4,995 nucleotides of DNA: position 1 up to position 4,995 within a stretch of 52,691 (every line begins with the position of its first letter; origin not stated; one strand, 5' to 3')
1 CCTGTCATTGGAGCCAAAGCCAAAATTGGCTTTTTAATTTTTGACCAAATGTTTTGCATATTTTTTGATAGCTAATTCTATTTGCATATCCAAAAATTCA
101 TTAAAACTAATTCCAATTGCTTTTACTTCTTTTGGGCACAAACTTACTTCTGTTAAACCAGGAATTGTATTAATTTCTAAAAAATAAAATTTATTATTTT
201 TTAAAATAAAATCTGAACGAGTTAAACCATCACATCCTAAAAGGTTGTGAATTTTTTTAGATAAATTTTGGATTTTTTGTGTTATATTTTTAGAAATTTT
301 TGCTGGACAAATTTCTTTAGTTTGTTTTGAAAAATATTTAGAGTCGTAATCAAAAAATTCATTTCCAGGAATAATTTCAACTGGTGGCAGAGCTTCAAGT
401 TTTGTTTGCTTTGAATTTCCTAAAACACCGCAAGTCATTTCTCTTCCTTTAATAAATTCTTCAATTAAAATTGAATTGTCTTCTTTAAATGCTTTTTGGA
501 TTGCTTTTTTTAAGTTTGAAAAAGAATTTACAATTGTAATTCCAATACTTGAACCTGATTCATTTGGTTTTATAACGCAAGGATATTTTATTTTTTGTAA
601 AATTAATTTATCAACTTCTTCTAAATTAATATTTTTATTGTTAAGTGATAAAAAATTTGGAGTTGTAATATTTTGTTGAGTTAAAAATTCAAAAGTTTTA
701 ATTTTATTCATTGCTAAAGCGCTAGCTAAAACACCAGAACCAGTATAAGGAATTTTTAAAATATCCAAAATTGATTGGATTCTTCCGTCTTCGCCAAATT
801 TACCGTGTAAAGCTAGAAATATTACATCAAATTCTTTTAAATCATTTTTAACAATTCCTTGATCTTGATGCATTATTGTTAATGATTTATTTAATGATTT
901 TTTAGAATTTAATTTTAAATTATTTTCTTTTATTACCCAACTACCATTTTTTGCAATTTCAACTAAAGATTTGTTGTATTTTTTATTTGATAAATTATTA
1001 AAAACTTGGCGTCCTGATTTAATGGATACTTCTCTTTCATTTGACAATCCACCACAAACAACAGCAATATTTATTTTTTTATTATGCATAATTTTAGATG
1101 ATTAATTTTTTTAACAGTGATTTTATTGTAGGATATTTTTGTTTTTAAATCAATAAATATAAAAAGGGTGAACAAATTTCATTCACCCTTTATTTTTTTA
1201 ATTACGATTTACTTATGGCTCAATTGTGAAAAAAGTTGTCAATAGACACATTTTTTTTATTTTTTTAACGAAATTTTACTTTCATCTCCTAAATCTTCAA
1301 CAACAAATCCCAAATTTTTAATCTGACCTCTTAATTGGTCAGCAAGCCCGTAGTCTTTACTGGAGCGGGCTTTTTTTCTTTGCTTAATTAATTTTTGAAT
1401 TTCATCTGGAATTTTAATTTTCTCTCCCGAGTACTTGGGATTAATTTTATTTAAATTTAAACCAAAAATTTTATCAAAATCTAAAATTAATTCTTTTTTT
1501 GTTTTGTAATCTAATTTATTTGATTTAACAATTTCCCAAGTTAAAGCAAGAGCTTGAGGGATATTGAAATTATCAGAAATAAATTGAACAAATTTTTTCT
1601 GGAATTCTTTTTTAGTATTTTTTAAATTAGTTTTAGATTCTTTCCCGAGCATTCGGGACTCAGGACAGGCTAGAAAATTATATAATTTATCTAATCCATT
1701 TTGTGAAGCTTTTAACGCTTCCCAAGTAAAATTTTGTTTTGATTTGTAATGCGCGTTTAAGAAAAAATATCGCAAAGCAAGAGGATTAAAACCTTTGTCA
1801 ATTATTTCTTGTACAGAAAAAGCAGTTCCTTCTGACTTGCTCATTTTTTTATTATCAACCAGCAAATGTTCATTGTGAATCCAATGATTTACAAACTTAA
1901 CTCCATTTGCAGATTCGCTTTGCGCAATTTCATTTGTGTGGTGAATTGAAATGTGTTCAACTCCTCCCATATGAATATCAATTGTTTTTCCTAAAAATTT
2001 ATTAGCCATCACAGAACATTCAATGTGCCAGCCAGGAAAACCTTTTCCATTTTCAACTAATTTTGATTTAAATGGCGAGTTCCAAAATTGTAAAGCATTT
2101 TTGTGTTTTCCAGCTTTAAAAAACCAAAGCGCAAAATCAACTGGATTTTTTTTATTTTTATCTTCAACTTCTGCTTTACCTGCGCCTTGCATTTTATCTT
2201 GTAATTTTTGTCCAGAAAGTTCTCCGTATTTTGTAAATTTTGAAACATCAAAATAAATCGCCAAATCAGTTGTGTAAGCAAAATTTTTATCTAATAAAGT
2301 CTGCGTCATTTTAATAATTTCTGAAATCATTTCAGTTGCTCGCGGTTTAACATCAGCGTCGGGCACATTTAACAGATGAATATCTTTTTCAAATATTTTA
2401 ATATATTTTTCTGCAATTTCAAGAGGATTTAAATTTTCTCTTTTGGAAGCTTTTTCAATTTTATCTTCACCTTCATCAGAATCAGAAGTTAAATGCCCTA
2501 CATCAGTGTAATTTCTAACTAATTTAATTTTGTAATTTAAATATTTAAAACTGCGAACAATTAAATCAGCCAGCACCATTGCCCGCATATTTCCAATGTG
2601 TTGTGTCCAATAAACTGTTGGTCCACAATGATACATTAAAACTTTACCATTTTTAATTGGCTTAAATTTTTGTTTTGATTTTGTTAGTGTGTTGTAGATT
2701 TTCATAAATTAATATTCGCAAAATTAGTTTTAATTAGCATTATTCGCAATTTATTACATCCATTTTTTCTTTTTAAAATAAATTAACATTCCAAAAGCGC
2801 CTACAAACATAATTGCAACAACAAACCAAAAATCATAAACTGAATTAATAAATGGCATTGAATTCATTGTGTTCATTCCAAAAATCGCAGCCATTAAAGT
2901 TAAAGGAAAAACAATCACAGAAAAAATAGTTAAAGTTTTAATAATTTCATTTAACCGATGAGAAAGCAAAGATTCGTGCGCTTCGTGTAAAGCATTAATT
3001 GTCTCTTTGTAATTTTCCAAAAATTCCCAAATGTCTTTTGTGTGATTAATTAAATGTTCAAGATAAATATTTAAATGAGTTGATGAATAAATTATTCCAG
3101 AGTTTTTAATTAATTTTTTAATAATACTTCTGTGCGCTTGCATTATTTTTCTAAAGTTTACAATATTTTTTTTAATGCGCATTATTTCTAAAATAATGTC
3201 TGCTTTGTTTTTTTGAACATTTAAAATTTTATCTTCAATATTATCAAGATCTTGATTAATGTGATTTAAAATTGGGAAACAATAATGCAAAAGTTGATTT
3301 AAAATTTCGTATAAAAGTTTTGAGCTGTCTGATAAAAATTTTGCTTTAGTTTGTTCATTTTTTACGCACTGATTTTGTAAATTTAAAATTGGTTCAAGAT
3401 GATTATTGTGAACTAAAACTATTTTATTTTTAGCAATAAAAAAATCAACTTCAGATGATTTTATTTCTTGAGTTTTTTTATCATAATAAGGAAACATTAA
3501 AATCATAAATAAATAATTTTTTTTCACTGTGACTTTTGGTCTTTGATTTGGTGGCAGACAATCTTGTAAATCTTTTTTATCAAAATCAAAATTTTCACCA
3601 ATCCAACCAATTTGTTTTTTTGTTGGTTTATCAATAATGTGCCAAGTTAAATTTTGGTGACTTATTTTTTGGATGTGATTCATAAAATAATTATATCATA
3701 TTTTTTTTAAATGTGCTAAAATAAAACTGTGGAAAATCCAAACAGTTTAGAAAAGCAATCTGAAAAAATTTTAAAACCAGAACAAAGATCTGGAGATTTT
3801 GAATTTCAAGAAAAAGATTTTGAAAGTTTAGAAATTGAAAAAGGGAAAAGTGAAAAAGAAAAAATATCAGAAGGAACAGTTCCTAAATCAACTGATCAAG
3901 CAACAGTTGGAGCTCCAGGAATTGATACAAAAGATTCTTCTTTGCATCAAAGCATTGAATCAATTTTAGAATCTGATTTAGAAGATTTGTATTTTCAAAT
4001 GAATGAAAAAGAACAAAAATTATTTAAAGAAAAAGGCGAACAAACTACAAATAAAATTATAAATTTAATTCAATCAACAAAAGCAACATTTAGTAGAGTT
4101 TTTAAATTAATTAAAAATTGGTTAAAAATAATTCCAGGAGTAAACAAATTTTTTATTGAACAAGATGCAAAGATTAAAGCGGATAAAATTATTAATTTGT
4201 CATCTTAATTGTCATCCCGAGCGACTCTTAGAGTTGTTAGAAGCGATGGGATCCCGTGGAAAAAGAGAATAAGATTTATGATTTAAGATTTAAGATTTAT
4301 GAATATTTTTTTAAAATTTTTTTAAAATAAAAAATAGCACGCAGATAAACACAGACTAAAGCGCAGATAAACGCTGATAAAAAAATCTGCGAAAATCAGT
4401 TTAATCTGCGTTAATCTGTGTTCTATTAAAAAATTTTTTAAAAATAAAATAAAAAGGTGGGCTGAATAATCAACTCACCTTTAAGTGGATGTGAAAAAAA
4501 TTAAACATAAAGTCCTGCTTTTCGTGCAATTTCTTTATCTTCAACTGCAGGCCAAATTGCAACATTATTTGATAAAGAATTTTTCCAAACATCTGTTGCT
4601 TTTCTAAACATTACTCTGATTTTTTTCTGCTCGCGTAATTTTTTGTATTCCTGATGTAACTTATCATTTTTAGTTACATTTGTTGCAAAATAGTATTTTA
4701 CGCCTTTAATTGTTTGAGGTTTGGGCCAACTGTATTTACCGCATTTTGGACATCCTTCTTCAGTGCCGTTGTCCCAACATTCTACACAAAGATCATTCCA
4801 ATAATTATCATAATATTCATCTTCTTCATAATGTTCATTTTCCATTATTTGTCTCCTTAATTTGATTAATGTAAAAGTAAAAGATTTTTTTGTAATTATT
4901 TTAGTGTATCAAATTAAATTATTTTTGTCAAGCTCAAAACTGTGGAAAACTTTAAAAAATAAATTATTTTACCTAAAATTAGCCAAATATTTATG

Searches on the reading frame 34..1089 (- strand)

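Call 8: search_protein_families(library=pfam, proteins=[window:34-1089:-], max_evalue=0.001)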
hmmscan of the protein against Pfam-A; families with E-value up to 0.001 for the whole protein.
window:34-1089:- (351 aa): 9 families
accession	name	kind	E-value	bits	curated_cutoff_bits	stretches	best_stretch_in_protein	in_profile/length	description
PF07478.18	Dala_Dala_lig_C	-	2.6e-58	197.4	24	1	136-335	2-201/204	D-ala D-ala ligase C-terminus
PF01820.27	Dala_Dala_lig_N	-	1.7e-30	106.5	34.6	1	7-118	1-121/121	D-ala D-ala ligase N-terminus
PF02655.19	ATP-grasp_3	-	4.9e-14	53.2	23.2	1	127-308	2-155/160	ATP-grasp domain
PF02222.28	ATP-grasp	-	3.6e-11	43.5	27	1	135-306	2-159/179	ATP-grasp domain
PF13535.11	ATP-grasp_4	-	5.9e-09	36.2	27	1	167-286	1-126/160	ATP-grasp domain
PF02786.22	CPSase_L_D2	-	6.5e-09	36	19.8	1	161-308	31-178/211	Carbamoyl-phosphate synthase L chain, ATP binding domain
PF08443.16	RimK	-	8.3e-08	32.5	21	1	126-217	1-86/188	RimK-like ATP-grasp domain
PF01071.24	GARS_A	-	8e-06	26.3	27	1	134-229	8-105/194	Phosphoribosylglycinamide synthetase, ATP-grasp (A) domain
PF14397.11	ATPgrasp_ST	-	4.1e-05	23.4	31.4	0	127-192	20-84/278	Sugar-transfer associated ATP-grasp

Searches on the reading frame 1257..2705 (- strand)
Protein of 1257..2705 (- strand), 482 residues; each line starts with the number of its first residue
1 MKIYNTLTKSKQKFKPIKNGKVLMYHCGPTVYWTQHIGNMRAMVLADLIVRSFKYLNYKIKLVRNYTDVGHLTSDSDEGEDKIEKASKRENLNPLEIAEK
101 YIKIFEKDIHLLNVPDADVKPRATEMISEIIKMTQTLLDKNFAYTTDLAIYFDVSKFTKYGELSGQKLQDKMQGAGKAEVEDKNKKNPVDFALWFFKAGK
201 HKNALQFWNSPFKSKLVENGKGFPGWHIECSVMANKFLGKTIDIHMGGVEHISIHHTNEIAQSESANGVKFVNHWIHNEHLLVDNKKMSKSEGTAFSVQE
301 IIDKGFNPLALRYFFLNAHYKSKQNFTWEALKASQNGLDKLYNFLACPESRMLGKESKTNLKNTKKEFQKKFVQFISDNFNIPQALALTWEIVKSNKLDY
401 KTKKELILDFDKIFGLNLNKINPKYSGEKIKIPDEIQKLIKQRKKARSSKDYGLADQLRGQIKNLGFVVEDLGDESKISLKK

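Call 8: search_protein_families(library=pfam, proteins=[window:1257-2705:-], max_evalue=0.001)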
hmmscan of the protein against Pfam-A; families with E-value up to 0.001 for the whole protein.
window:1257-2705:- (482 aa): 4 families
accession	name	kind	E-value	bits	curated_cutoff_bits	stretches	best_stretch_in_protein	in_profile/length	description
PF01406.26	tRNA-synt_1e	-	2.5e-87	293.5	27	1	14-335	2-300/301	tRNA synthetases class I (C) catalytic domain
PF09334.17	tRNA-synt_1g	-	5.8e-15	55.4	20.1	2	252-343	292-385/391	tRNA synthetases class I (M)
PF23493.1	CysS_C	-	2.6e-08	34.3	23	1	432-474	4-46/51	Cysteinyl-tRNA ligase anticodon binding domain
PF01921.24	tRNA-synt_1f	-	2e-07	30.7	27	0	242-346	235-340/360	tRNA synthetases class I (K)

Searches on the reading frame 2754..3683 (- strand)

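Call 8: search_protein_families(library=pfam, proteins=[window:2754-3683:-], max_evalue=0.001)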
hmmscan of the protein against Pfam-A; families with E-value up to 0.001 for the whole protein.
window:2754-3683:- (309 aa): 1 family
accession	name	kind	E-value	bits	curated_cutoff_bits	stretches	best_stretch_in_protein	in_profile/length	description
PF01544.23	CorA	-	1.8e-56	192.1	27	1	10-305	2-292/292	CorA-like Mg2+ transporter protein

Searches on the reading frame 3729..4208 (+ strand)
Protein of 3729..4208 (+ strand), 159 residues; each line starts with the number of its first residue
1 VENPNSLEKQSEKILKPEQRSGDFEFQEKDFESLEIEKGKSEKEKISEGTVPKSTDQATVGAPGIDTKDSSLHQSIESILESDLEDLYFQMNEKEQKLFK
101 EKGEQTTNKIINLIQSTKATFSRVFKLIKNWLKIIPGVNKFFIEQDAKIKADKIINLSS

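Call 8: search_protein_families(library=pfam, proteins=[window:3729-4208:+], max_evalue=0.001)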
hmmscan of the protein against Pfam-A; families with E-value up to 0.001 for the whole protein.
window:3729-4208:+ (159 aa): 0 families

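Call 86: search_protein_families(library=padloc, proteins=[window:3729-4208:+], max_evalue=0.01)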
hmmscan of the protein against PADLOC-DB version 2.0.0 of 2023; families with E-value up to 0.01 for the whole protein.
window:3729-4208:+ (159 aa): 0 families

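Call 87: search_protein_families(library=ncbifam, proteins=[window:3729-4208:+], max_evalue=0.01)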
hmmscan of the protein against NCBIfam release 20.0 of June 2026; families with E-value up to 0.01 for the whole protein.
window:3729-4208:+ (159 aa): 0 families

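Call 105: search_protein_families(library=phrogs, proteins=[window:3729-4208:+], max_evalue=0.001)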
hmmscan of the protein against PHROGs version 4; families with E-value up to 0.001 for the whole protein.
window:3729-4208:+ (159 aa): 0 families
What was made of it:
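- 3729..4208 (+): Small conserved partner ORF (159 aa). The N-terminus is acidic and looks disordered. The C-terminal motif is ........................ It has no hit in Pfam, NCBIfam, PHROGs or PADLOC (calls 8, 86, 87, 105).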

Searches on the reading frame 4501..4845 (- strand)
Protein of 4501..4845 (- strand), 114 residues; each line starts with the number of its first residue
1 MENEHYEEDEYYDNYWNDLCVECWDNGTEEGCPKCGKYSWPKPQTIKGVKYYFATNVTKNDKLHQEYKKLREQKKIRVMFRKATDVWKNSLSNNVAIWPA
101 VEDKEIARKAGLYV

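Call 8: search_protein_families(library=pfam, proteins=[window:4501-4845:-], max_evalue=0.001)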
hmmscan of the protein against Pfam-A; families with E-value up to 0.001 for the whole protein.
window:4501-4845:- (114 aa): 0 families

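Call 86: search_protein_families(library=padloc, proteins=[window:4501-4845:-], max_evalue=0.01)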
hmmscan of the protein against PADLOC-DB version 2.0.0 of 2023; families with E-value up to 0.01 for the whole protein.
window:4501-4845:- (114 aa): 3 families
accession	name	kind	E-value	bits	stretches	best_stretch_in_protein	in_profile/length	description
PDLC02421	Aga_TIR-PNTD1-PNTD2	-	0.00065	16.9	1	47-100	283-334/430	Class I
PDLC02403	Aga_TIR-PNTD1-PNTD2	-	0.0033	14.5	1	47-101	283-334/443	Class I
PDLC00528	JetD1|JetD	-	0.0083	13.3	1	45-83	31-70/418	DUF2220; DUF3322; DUF2399 domain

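Call 87: search_protein_families(library=ncbifam, proteins=[window:4501-4845:-], max_evalue=0.01)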
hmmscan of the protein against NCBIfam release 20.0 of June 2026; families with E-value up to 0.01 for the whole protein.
window:4501-4845:- (114 aa): 0 families
